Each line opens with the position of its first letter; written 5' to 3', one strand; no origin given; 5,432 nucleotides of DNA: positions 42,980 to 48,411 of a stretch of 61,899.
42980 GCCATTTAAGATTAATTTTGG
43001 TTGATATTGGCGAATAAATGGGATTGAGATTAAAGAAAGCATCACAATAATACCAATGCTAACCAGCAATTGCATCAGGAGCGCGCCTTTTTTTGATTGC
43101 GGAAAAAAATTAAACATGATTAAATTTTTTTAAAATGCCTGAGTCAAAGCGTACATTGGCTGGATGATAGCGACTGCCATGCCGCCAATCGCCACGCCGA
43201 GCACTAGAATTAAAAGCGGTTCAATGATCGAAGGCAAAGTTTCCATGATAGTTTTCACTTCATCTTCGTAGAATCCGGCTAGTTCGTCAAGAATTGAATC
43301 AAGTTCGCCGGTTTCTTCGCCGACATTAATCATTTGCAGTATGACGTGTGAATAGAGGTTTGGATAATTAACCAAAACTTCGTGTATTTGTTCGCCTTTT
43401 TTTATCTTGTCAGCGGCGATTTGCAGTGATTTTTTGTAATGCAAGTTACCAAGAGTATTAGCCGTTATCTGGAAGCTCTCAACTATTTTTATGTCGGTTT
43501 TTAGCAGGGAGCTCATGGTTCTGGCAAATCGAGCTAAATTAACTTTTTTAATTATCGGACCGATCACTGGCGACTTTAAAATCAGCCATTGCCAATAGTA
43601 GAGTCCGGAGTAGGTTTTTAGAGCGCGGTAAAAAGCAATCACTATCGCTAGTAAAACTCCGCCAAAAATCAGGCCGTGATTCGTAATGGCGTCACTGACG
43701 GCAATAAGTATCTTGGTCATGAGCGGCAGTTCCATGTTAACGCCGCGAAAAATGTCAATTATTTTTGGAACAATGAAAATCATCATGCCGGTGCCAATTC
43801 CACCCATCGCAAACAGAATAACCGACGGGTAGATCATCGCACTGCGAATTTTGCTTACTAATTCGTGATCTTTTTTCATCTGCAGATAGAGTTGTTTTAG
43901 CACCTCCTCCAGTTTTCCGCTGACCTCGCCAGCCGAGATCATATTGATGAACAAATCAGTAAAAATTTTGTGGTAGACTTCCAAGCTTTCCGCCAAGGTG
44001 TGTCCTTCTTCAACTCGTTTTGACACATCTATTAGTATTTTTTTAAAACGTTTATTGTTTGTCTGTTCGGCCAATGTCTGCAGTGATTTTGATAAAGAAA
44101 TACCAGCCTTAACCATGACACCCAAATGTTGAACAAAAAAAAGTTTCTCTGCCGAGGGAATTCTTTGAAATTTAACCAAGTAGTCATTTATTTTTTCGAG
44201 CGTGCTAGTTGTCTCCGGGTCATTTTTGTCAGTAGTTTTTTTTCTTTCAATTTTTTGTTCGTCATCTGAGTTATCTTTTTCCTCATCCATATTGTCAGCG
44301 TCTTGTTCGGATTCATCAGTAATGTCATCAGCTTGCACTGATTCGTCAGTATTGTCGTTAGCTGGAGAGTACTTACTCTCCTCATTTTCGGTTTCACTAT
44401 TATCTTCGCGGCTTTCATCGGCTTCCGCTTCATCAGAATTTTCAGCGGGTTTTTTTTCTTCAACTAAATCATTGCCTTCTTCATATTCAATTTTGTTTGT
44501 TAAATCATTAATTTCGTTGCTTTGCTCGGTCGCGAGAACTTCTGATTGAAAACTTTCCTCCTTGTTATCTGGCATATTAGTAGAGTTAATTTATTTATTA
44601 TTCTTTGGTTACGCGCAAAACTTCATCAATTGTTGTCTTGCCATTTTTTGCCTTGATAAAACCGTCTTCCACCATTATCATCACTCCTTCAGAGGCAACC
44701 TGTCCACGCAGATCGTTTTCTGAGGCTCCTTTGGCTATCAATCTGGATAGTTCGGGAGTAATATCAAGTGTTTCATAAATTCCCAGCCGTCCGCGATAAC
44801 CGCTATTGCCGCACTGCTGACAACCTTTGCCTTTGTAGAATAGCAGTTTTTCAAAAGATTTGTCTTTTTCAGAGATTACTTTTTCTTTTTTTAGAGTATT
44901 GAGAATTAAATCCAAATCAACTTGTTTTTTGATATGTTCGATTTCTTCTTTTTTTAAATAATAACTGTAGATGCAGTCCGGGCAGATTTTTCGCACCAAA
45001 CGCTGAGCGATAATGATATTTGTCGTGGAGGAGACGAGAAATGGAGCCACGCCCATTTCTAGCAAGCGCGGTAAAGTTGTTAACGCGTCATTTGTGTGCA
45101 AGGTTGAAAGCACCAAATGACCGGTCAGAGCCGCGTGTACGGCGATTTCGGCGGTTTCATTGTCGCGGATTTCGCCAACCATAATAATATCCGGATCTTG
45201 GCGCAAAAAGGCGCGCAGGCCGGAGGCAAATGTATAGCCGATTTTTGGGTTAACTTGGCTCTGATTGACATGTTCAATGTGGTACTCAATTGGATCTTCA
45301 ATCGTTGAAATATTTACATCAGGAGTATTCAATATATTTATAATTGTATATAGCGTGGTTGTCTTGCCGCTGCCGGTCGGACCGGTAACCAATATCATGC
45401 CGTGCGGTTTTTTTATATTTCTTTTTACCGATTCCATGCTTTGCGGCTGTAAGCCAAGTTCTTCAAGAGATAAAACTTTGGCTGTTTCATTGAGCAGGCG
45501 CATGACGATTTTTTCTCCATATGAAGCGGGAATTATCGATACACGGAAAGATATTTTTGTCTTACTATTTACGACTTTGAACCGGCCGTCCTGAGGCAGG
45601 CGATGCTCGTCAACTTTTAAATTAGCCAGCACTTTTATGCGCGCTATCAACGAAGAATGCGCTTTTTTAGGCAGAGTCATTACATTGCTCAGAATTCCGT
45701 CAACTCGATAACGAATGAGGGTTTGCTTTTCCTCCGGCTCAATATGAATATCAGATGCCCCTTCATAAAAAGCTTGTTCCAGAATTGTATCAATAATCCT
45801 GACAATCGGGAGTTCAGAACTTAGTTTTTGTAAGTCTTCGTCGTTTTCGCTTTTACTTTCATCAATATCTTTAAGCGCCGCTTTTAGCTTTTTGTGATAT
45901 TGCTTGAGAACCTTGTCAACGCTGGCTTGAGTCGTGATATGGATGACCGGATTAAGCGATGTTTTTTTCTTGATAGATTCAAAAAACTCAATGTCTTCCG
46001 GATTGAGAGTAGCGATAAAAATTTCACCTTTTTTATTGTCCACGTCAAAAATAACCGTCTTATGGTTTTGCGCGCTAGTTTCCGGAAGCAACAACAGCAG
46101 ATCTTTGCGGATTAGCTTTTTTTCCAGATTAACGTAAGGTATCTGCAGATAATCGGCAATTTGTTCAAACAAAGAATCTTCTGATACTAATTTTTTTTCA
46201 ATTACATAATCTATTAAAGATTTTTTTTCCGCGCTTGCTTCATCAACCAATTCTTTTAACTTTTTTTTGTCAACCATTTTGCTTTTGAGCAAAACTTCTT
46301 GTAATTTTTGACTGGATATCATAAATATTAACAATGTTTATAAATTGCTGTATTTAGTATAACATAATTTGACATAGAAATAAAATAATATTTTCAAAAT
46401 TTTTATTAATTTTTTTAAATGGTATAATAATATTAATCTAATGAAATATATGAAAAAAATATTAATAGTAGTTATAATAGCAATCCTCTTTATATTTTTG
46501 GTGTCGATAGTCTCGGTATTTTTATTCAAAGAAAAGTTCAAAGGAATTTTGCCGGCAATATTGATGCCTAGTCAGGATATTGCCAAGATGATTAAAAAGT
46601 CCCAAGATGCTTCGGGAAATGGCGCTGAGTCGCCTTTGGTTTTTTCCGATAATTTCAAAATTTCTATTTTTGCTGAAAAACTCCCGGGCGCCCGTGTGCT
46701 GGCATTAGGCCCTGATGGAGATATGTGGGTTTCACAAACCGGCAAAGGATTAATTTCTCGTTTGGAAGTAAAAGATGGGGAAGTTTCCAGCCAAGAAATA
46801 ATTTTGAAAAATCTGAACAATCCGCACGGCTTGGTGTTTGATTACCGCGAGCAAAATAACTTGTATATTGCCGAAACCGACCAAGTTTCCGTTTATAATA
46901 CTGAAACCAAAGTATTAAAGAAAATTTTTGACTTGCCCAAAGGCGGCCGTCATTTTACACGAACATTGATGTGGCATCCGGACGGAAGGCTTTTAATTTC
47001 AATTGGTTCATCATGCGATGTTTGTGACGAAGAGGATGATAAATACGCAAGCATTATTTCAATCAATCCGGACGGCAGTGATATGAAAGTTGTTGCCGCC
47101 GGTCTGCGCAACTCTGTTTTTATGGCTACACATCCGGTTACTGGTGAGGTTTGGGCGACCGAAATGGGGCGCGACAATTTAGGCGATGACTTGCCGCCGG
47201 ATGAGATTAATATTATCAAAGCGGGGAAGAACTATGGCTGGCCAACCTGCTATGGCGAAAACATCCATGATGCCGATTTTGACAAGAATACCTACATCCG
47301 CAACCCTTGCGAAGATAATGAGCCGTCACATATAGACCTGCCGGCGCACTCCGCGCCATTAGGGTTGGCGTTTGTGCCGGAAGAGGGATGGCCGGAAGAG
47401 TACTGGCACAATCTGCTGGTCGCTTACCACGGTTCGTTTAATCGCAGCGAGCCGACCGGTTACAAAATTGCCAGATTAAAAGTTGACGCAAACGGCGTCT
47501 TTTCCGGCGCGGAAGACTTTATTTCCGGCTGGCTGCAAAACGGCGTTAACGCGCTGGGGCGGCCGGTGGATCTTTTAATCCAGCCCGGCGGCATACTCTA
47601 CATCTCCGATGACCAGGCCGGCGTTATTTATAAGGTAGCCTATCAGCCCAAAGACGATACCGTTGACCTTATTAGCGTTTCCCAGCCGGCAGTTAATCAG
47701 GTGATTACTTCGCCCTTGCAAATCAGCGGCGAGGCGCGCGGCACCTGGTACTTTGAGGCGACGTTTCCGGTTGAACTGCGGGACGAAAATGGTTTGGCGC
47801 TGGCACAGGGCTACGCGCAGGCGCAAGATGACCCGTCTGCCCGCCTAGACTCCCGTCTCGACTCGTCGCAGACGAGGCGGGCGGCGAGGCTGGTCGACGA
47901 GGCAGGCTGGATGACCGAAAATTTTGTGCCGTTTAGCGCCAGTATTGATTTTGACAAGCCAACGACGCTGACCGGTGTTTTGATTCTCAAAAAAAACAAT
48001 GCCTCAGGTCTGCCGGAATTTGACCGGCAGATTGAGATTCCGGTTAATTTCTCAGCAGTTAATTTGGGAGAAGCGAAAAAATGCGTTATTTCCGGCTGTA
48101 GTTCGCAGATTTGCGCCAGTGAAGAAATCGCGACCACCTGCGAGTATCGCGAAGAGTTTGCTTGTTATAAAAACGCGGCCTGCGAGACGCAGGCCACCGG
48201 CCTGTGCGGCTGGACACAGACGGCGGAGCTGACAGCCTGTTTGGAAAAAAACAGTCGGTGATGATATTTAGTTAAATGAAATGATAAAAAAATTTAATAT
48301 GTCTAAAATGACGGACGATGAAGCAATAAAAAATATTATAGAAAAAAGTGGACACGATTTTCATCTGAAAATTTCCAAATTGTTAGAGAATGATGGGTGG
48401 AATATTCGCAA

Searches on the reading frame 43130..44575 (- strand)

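Call 40: search_protein_families(library=ncbifam, proteins=[window:43130-44575:-], max_evalue=1e-10)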
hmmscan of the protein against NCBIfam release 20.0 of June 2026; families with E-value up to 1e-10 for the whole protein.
window:43130-44575:- (481 aa): 6 families
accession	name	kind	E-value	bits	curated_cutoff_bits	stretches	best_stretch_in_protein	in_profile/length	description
TIGR02120.1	GspF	equivalog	3.4e-86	290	424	1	131-480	52-400/401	type II secretion system inner membrane protein GspF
NF052606.1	T4PiliAsmPilCMyx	equivalog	1e-78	265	700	1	125-480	63-417/419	type IV pilus assembly protein PilC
NF052607.1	T4PiliAsmPilCThrm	equivalog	1.1e-73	248.7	700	1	146-478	70-401/406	type IV pilus assembly protein PilC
NF007861.0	PRK10573.1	equivalog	5.8e-70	236.4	401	1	134-480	51-397/401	protein transport protein HofC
NF047826.1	T3SSXpsF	equivalog_domain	8.1e-56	189.5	650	1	132-480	56-403/405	type II secretion system protein XpsF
NF041012.2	T4P_ComGB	equivalog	1.1e-38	133.4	240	1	144-477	3-330/332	competence type IV pilus assembly protein ComGB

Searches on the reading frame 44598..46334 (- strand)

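Call 40: search_protein_families(library=ncbifam, proteins=[window:44598-46334:-], max_evalue=1e-10)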
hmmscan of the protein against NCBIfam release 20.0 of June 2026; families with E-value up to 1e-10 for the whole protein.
window:44598-46334:- (578 aa): 13 families
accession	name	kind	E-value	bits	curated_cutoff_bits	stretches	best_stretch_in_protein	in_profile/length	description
TIGR02538.1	type_IV_pilB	equivalog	2.1e-170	568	675.65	1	10-577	1-563/564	type IV-A pilus assembly ATPase PilB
TIGR02533.1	type_II_gspE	equivalog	3.4e-162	540.5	630.25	1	92-576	11-486/486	type II secretion system ATPase GspE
NF007755.0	PRK10436.1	equivalog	1.2e-138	462.7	617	1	88-576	14-459/465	type II secretion system protein GspE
NF053534.1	T4PilAsmATPsTfpB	equivalog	9.2e-136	453.6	850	1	36-576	49-582/584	type IV pilus assembly ATPase TfpB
NF041000.1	ATPase_ComGA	equivalog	3e-80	269.1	300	1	183-448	2-266/267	competence type IV pilus ATPase ComGA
TIGR01420.1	pilT_fam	subfamily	9e-55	186.3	319.1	1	181-428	2-243/343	PilT/PilU family type 4a pilus ATPase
TIGR02525.1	plasmid_TraJ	equivalog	5.8e-28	97.9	368.3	1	276-427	120-272/372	plasmid transfer ATPase TraJ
TIGR02524.1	dot_icm_DotB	equivalog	3.4e-24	85.7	463.3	1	304-448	127-286/358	Dot/Icm type IV secretion system ATPase DotB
NF058587.1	archaellum_moto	equivalog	7.1e-19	67.9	550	1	314-473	278-441/527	archaellum flagellar ATPase motor FlaI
TIGR03819.1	heli_sec_ATPase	hypoth_equivalog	1.1e-15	57.7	373.15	1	221-430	90-303/340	TadA family conjugal transfer-associated ATPase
NF010469.0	PRK13894.1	subfamily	6.1e-15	55.4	508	1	300-425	139-265/320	conjugal transfer ATPase TrbB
TIGR02782.1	TrbB_P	equivalog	9.1e-15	54.7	304.55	1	309-432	134-259/303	P-type conjugative transfer ATPase TrbB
TIGR02788.1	VirB11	equivalog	3.2e-13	49.4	249.95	1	313-428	146-266/308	P-type DNA transfer ATPase VirB11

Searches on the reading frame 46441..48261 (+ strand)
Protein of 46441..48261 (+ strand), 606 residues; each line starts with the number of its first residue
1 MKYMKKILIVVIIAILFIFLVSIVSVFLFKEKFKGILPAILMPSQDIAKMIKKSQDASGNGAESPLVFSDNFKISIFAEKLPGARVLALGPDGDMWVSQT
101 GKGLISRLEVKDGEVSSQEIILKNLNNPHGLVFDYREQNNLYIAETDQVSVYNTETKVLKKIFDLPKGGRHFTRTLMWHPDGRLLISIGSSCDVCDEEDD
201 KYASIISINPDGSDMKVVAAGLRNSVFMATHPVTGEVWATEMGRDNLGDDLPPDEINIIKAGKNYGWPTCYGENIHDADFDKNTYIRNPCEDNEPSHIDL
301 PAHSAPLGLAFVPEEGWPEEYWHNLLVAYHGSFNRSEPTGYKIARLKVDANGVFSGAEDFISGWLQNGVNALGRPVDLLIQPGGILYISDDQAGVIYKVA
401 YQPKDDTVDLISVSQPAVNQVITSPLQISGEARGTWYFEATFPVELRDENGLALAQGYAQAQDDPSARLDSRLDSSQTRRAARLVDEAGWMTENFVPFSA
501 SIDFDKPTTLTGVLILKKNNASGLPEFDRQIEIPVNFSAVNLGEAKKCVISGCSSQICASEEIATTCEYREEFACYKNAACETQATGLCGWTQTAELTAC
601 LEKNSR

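Call 20: search_protein_families(library=pfam, proteins=[window:46441-48261:+], max_evalue=0.001)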
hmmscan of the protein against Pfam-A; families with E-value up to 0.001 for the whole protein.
window:46441-48261:+ (606 aa): 2 families
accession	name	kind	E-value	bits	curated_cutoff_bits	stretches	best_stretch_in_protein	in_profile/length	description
PF07995.17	GSDH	-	4.3e-19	69.4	25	1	153-359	93-299/332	Glucose / Sorbosone dehydrogenase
PF10648.15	Gmad2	-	2.1e-12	47.6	25.7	1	411-464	2-52/86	Immunoglobulin-like domain of bacterial spore germination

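Call 21: search_protein_families(library=padloc, proteins=[window:46441-48261:+], max_evalue=0.01)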
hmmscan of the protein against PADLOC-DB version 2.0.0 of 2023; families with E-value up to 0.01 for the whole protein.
window:46441-48261:+ (606 aa): 0 families
